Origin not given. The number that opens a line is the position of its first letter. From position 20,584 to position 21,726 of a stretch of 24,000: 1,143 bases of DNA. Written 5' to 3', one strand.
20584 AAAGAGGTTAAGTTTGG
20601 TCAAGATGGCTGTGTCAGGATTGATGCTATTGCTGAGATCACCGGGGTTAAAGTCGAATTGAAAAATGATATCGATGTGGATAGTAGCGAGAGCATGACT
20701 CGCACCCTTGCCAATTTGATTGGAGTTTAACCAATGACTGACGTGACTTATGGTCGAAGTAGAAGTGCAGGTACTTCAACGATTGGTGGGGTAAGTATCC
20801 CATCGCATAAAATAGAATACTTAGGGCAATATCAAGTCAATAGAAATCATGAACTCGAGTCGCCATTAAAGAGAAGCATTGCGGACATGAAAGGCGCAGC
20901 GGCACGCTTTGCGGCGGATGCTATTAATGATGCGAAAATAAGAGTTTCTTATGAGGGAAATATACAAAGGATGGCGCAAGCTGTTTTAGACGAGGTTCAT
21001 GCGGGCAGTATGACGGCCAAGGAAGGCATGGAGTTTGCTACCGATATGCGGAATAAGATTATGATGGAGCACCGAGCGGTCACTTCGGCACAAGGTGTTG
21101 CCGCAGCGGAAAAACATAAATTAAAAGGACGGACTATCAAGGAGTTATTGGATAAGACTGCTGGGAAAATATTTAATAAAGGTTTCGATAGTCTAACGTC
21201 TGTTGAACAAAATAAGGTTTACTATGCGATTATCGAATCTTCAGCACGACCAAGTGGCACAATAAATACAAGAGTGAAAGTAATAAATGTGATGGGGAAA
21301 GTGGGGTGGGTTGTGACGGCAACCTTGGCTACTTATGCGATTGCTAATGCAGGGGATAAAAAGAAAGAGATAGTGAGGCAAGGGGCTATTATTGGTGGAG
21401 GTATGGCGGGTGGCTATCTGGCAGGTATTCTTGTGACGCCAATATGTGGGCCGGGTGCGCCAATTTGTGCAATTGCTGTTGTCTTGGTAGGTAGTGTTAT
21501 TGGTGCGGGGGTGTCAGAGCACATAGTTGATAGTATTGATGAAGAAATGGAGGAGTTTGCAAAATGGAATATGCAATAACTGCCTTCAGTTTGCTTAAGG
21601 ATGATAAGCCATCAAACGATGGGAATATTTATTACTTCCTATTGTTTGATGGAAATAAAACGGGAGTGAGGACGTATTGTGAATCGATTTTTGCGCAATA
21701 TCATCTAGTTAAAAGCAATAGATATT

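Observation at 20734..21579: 281-aa protein resembles a colicin-type pore-forming domain (helical bundle plus 44-residue hydrophobic hairpin) without any translocation or receptor domain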

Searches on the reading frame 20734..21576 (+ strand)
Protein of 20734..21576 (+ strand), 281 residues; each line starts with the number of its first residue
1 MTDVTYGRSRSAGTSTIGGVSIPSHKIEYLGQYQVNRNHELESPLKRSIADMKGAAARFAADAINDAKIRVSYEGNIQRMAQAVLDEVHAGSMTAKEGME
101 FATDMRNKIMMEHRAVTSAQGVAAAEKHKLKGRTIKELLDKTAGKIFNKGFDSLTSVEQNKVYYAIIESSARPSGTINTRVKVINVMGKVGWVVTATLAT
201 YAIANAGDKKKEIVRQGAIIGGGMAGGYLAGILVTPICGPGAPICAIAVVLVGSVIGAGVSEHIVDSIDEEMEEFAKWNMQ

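Call 3: search_protein_families(library=pfam, proteins=[window:20734-21576:+], max_evalue=1)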
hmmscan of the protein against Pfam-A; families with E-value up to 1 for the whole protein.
window:20734-21576:+ (281 aa): 2 families
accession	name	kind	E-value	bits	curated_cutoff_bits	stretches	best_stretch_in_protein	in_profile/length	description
PF20216.3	DUF6576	-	0.19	12.4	27.3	1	140-161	19-40/47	Family of unknown function (DUF6576)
PF05052.17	MerE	-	0.33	11.3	22.8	1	226-265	16-53/75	MerE protein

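Call 4: search_protein_families(library=ncbifam, proteins=[window:20734-21576:+], max_evalue=1)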
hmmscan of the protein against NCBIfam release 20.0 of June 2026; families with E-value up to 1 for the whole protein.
window:20734-21576:+ (281 aa): 0 families

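Call 5: search_solved_structures(query=window:20734-21576:+, max_evalue=10, show_alignments=3)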
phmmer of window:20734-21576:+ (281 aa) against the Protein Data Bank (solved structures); distinct sequences matched with E-value up to 10: 0.

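Call 6: find_homologous_proteins(query=window:20734-21576:+, max_evalue=0.001)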
Query window:20734-21576:+ (281 aa): 114 proteins with E <= 0.001 among 4543 candidates.
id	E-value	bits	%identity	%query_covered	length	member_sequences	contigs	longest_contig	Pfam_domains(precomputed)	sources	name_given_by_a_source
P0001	1.7e-159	547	100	91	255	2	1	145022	-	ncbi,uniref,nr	ncbi:hypothetical protein HA052_09020 [Chromobacterium haemolyticum]|uniref:Uncharacterized protein 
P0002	1.7e-127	443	70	100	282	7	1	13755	-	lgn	-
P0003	3.0e-115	402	66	100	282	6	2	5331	-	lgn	-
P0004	1.3e-114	400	65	100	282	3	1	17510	-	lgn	-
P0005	1.6e-112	394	65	100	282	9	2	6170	-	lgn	-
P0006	9.3e-112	391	63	100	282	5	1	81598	-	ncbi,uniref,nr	ncbi:hypothetical protein [Chromobacterium sp. LK11]|uniref:hypothetical protein n=1 Tax=Chromobacte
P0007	1.3e-108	381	64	100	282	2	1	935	-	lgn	-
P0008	2.0e-106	374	62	100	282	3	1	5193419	-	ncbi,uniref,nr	ncbi:hypothetical protein [Chromobacterium sp. Panama]|uniref:hypothetical protein n=1 Tax=Chromobac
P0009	4.7e-106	372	60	100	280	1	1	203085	-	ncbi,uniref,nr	ncbi:hypothetical protein [Chromobacterium violaceum]|uniref:hypothetical protein n=1 Tax=Chromobact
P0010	1.8e-105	370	59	100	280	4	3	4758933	-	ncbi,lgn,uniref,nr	ncbi:hypothetical protein [Chromobacterium violaceum]|uniref:hypothetical protein n=1 Tax=Chromobact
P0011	1.7e-104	367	58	100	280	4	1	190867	-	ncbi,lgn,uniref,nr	ncbi:hypothetical protein [Chromobacterium fluminis]|uniref:hypothetical protein n=1 Tax=Chromobacte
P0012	5.9e-104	365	59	100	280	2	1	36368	-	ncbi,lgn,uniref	ncbi:hypothetical protein [Chromobacterium piscinae]|uniref:hypothetical protein n=1 Tax=Chromobacte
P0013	1.6e-78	282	53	91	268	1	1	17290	-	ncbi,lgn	ncbi:MAG: hypothetical protein ACM3SV_06005 [Betaproteobacteria bacterium]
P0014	2.2e-77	278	50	91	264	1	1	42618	-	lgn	-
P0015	5.9e-77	277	53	89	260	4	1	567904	-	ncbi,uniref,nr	ncbi:hypothetical protein Pav013_4047 [Pseudomonas syringae pv. avellanae str. ISPaVe013]|uniref:hyp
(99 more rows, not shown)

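Call 11: search_solved_structures(query=A2, max_evalue=10, show_alignments=3)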
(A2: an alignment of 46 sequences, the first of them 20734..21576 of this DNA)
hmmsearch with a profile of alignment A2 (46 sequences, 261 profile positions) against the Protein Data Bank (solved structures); distinct sequences matched with E-value up to 10: 2.
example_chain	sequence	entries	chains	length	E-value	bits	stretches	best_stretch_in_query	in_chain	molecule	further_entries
23ks_A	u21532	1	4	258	0.71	12.5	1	213-238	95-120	Release factor glutamine methyltransferase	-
23lq_B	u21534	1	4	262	0.72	12.5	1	213-238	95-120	Putative oxidase > apramycin biosynthesisN-methyltransferase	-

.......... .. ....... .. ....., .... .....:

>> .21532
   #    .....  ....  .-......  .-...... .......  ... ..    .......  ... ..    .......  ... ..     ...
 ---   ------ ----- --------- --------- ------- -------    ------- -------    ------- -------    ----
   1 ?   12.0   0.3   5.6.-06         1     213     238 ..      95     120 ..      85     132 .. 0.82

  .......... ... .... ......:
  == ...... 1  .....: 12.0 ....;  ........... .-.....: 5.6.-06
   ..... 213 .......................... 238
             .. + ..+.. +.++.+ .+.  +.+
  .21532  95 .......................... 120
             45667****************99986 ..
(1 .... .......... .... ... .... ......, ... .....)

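Call 14: search_protein_families(library=pfam, alignment_id=A2, max_evalue=1)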
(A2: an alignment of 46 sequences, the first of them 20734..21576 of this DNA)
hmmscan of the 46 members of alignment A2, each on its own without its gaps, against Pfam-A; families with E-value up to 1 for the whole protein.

A. member 1, window:20734-21576:+ (281 aa): 2 families
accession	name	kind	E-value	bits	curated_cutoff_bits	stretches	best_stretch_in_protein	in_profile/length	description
PF20216.3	DUF6576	-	0.19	12.4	27.3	1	140-161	19-40/47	Family of unknown function (DUF6576)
PF05052.17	MerE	-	0.33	11.3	22.8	1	226-265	16-53/75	MerE protein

B. families by the number of members that match (of 46 scanned): 63 families (the first 25 are shown)
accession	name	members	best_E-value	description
PF22085.1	NorB_cytochrome_c-like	5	0.065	Nitric oxide reductase subunit B, cytochrome c-like domain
PF13618.11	Gluconate_2-dh3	4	0.019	Gluconate 2-dehydrogenase subunit 3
PF06458.18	MucBP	3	0.064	MucBP domain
PF02496.21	ABA_WDS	3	0.088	ABA/WDS induced protein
PF05818.17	TraT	3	0.17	Enterobacterial TraT complement resistance protein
PF17461.7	DUF5423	2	0.0031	Family of unknown function (DUF5423)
PF13491.11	FtsK_4TM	2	0.0061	4TM region of DNA translocase FtsK/SpoIIIE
PF05688.17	BIg21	2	0.011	Bacterial Immunoglobulin-like 21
PF07694.17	5TM-5TMR_LYT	2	0.022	5TMR of 5TMR-LYT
PF01442.23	Apolipoprotein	2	0.039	Apolipoprotein A1/A4/E domain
PF13488.11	Gly-zipper_Omp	2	0.14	Glycine zipper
PF12666.12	PrgI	2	0.2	PrgI family protein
PF11727.13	ISG65-75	1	0.0028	Invariant surface glycoprotein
PF20990.2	DUF2207_C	1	0.0041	Predicted membrane protein (DUF2207) C-terminal domain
PF17200.10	sCache_2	1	0.0057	Single Cache domain 2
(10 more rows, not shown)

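Call 18: predict_structure(alignment_id=A2)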
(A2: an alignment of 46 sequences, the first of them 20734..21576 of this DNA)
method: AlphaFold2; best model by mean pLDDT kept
length: 281 residues; sequences in the alignment: 46
mean_pLDDT: 61.1   pTM: 0.37
mean pLDDT of the five models: 61.1, 60.9, 59.6, 58.4, 53.6
residues with pLDDT >= 90: 26; 70-90: 82; 50-70: 53; < 50: 120
segments of 3 or more residues with pLDDT < 50: 1-21, 25-31, 177-194, 196-199, 201-203, 221-248, 250-281
pLDDT, mean of each block of 10 residues (from residue 1): 40 39 47 51 84 89 81 87 88 82 81 67 56 75 90 92 79 51 41 47 49 50 45 43 46 43 39 31 29
secondary structure, 60 per line:
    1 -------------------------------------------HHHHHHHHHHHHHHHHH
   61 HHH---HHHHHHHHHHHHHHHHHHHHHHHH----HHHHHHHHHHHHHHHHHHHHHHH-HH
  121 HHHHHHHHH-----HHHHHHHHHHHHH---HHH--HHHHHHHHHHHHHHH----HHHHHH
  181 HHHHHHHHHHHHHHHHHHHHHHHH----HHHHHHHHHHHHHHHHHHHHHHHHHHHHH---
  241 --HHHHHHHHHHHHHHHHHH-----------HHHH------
elements in order: H44-63 H67-90 H95-117 H119-129 H135-147 H156-170 H175-204 H209-237 H243-260 H272-275

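Call 19: search_protein_representatives(alignment_id=A2)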
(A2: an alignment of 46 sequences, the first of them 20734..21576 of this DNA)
Query: 46 sequences, 261 profile positions. Proteins with E-value up to 0.001 (for the whole library): 1064; up to 1e-10: 568; up to 1e-30: 224. The best 150 are listed.
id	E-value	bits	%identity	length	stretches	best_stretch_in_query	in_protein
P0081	3.9e-119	413.3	-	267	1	3-261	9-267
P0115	3.7e-94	331.4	-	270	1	6-258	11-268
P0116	1.5e-92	326.1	-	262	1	10-261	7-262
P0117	5.4e-92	324.3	-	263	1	6-259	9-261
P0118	1.9e-80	286.5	-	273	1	7-261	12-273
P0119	3.9e-80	285.5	-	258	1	14-258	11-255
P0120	1.8e-79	283.3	-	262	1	6-260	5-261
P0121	5.0e-79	281.8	-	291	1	22-258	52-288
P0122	3.9e-78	278.9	-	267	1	22-260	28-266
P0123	3.0e-77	276.0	-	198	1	65-261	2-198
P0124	6.0e-77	275.0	-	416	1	23-258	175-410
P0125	1.2e-76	274.1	-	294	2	108-261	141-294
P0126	4.4e-76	272.2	-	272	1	7-260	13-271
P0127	8.8e-76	271.2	-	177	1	85-260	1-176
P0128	9.3e-75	267.8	-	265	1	10-259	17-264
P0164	3.5e-54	200.4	-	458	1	23-245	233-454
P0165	3.7e-54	200.3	-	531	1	20-247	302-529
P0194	2.1e-49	184.7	-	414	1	20-239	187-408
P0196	3.2e-49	184.1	-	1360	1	24-246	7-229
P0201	7.6e-48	179.6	-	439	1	34-248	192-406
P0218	7.4e-45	169.8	-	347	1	23-247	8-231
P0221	1.2e-44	169.1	-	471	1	30-252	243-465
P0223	1.8e-44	168.5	-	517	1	22-246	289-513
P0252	2.4e-41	158.3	-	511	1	25-248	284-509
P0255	8.2e-41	156.6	-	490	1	44-246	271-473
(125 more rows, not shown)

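Call 20: search_protein_families(library=pfam, proteins=[P0165, P0164, P0223, P0252, P0255, P0221, P0201, P0196, P0124, P0194], max_evalue=0.01)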
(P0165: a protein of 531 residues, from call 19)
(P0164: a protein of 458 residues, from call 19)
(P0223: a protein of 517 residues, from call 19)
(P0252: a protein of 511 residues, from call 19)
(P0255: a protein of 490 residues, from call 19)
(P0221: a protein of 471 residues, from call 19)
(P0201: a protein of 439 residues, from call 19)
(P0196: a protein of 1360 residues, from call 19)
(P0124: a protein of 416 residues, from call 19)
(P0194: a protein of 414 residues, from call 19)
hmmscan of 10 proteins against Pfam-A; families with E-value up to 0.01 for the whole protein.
P0165 (531 aa): 0 families

P0164 (458 aa): 1 family
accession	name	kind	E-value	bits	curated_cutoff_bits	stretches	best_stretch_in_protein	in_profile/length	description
PF01471.23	PG_binding_1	-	6.5e-05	23.5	23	1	18-74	4-51/57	Putative peptidoglycan binding domain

P0223 (517 aa): 1 family
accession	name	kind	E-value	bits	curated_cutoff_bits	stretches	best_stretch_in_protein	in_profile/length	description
PF01471.23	PG_binding_1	-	4e-05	24.2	23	1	18-71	2-49/57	Putative peptidoglycan binding domain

P0252 (511 aa): 1 family
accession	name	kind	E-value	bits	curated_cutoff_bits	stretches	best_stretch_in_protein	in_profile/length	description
PF01471.23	PG_binding_1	-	0.00081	20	23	1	2-31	22-51/57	Putative peptidoglycan binding domain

P0255 (490 aa): 0 families

P0221 (471 aa): 0 families

P0201 (439 aa): 1 family
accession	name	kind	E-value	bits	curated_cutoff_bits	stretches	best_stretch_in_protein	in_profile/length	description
PF22746.1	SHOCT-like_DUF2089-C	-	0.0011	18.9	27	1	221-244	5-28/32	SHOCT-like domain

P0196 (1360 aa): 1 family
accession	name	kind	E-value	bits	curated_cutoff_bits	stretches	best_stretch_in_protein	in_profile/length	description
PF13930.12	Endonuclea_NS_2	-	8.4e-13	49.1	27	1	1225-1308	35-126/132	DNA/RNA non-specific endonuclease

P0124 (416 aa): 0 families

P0194 (414 aa): 1 family
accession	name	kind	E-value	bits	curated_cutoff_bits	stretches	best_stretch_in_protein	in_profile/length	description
PF05488.18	PAAR_motif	-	4.7e-18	65.6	27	1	21-88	8-69/70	PAAR motif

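Call 22: fold_search(model_id=the predicted structure, library=pdb)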
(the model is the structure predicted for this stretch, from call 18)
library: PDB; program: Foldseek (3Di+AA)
matches with E <= 10: 38; with E <= 0.001: 0
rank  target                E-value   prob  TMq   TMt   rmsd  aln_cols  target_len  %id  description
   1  9hzm_0                8.8e-01  0.16  0.16  0.22  47.4       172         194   15  235 A SynPspA H1-5 rod after incubation with EPL (released 2025-08-13)
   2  4z3n                  2.5e+00  0.05  0.14  0.10  20.4       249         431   14  Crystal structure of the MATE transporter ClbM (released 2016-01-13)
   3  6ynx_H                2.6e+00  0.15  0.20  0.24  17.1       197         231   10  Cryo-EM structure of Tetrahymena thermophila mitochondrial ATP synthase - Fo-subcomplex (released 2020-09-30)
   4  4uiq_B                4.2e+00  0.10  0.16  0.26  21.9       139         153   16  Isolated globin domain of the Bordetella pertussis globin-coupled sensor with a heme at the dimer interface (released 2016-04-13)
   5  6tdw_H                4.2e+00  0.04  0.13  0.14  27.9       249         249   16  Cryo-EM structure of Euglena gracilis mitochondrial ATP synthase, peripheral stalk, rotational state 1 (released 2019-11-27)
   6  2rld_E                4.4e+00  0.13  0.14  0.29   9.7        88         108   15  CRYSTAL STRUCTURE OF A PROTEIN WITH UNKNOWN FUNCTION FROM S23 RIBOSOMAL PROTEIN FAMILY (BT_0352) FROM BACTEROIDES THET (released 2007-10-30)
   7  8sc4                  4.4e+00  0.04  0.15  0.10  24.5       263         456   11  Human OCT1 bound to metformin in inward-open conformation (released 2023-10-18)
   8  7l2u_D                4.7e+00  0.07  0.18  0.11  23.2       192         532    8  cryo-EM structure of DkTx-bound minimal TRPV1 in open state (released 2021-09-22)
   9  9e5c_1t               4.7e+00  0.03  0.15  0.04  68.6       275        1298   14  Cryo-EM structure of 96 nm repeat of microtubule doublet from T. brucei flagellum (released 2025-03-12)
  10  9lxp_R                4.7e+00  0.02  0.13  0.12  23.4       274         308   12  A Cryo-EM structure of LA-PTH-PTH1R-Beta-arrestin1 complex (state 2 conformation) (released 2026-03-04)
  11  8sc1                  4.9e+00  0.04  0.18  0.12  22.8       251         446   10  Human OCT1 (Apo) in inward-open conformation (released 2023-10-18)
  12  6gow_E                5.5e+00  0.10  0.15  0.30  12.9       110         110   14  Crystal structure of the flagellin-FliS complex from Bacillus subtilis crystallized in spacegroup P22121 (released 2018-08-29)
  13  7f1o_F                5.5e+00  0.05  0.18  0.18  22.6       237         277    8  Cryo-EM structure of the GDP-bound dopamine receptor 1 and mini-Gs complex with Nb35 (released 2022-06-15)
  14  8wjg                  5.5e+00  0.02  0.18  0.11  20.8       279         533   15  Cryo-EM structure of URAT1(R477S) (released 2024-08-28)
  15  7abk                  5.8e+00  0.06  0.17  0.23  46.1       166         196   14  Helical structure of PspA (released 2021-08-04)
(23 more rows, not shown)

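Call 24: find_related_loci(query=A2, collection=genome_contigs, flank=6000)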
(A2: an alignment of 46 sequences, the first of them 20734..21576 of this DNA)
Query A2 (281 aa) in genome_contigs; peptide patterns used: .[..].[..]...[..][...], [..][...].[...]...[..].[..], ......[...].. (x = any residue, [..] = any of these).
243 stretches matched a pattern; 107 encode a relative of the query (tblastn E <= 1e-3); the best 80 are kept; 79 distinct loci.
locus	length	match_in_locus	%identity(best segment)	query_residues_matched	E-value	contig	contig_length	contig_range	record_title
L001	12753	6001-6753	54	31-280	7e-86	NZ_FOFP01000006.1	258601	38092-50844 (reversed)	Pseudomonas cuatrocienegasensis strain CIP 109853, whole genome shotgun sequence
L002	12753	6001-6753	54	31-280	7e-85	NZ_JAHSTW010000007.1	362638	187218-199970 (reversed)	Pseudomonas siliginis strain SWRI31 7, whole genome shotgun sequence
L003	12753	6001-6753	53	31-280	4e-85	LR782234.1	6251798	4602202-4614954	Pseudomonas fluorescens isolate PfAR1 genome assembly, chromosome: 1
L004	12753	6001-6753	53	31-280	9e-85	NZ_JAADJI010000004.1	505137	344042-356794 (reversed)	Pseudomonas moraviensis subsp. stanleyae strain #71 4, whole genome shotgun sequence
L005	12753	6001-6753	53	31-280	9e-85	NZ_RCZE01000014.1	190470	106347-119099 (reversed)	Pseudomonas arsenicoxydans strain E3 scaffold14.1, whole genome shotgun sequence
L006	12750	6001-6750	52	31-279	1e-82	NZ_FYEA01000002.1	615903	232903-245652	Pseudomonas sp. Irchel 3H7 isolate Pseudomonas sp. Irchel 3H7, whole genome shotgun sequence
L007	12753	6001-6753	52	31-280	3e-82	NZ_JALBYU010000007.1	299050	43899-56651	Pseudomonas sp. UYIF39 NODE_7_length_299060_cov_100.076423, whole genome shotgun sequence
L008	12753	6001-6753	53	31-280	3e-82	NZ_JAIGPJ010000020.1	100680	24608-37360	Pseudomonas cichorii strain LCYJ23 Scaffold20, whole genome shotgun sequence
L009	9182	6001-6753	53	31-280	9e-83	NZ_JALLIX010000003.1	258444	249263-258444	Pseudomonas sp. MWU13-2100 assembly_contig_3, whole genome shotgun sequence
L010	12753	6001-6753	51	31-280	3e-80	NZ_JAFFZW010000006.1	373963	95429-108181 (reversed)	Pseudomonas alliivorans strain 20GA0068 Pa20_1_NODE_6_length_373963_cov_96.832588, whole genome shotgun sequence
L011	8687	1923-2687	49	27-280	3e-79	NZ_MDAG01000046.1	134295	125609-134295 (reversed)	Enterovibrio norvegicus strain 10N.261.45.B2 10N.261.45.B2_contig_5, whole genome shotgun sequence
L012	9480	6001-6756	50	31-281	3e-78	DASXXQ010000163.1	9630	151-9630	MAG TPA_asm: Buttiauxella sp. isolate SMAG_U4802 k141_3310276, whole genome shotgun sequence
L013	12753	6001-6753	48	31-280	6e-76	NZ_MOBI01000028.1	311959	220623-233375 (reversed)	Pseudomonas brassicacearum strain 37D10 37D10_contig_28, whole genome shotgun sequence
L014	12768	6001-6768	47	28-280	1e-75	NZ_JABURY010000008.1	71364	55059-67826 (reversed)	Frischella japonica strain Ac13 Ac13_8, whole genome shotgun sequence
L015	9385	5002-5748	48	31-278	1e-75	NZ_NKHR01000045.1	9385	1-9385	Xenorhabdus sp. PB62.4 Xenpb_45, whole genome shotgun sequence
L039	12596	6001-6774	48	24-280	1e-64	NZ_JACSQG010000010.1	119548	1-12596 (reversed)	Serpens gallinarum strain Sa2CUA2 c_000000000010, whole genome shotgun sequence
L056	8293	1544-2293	42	33-281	1e-58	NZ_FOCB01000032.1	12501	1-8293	Pseudomonas sp. ok272, whole genome shotgun sequence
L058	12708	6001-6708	46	45-280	3e-56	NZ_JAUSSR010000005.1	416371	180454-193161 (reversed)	Pseudomonas lini strain CC269 Ga0466901_05, whole genome shotgun sequence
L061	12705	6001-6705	46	45-279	6e-54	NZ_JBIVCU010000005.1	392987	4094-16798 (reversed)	Pseudomonas sp. NPDC090208 NPDC090208_166_E5.ctg-0005, whole genome shotgun sequence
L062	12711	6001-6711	45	45-281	8e-54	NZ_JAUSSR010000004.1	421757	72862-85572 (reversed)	Pseudomonas lini strain CC269 Ga0466901_04, whole genome shotgun sequence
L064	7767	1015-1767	44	31-281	3e-53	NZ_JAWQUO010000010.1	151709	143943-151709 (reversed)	Iodobacter sp. CM08 contig10, whole genome shotgun sequence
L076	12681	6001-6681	33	42-268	9e-32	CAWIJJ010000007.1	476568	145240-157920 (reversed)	MAG: Bryobacterales bacterium isolate MFD04944.bin.2.159 genome assembly, contig: contig_29824, whole genome shotgun seq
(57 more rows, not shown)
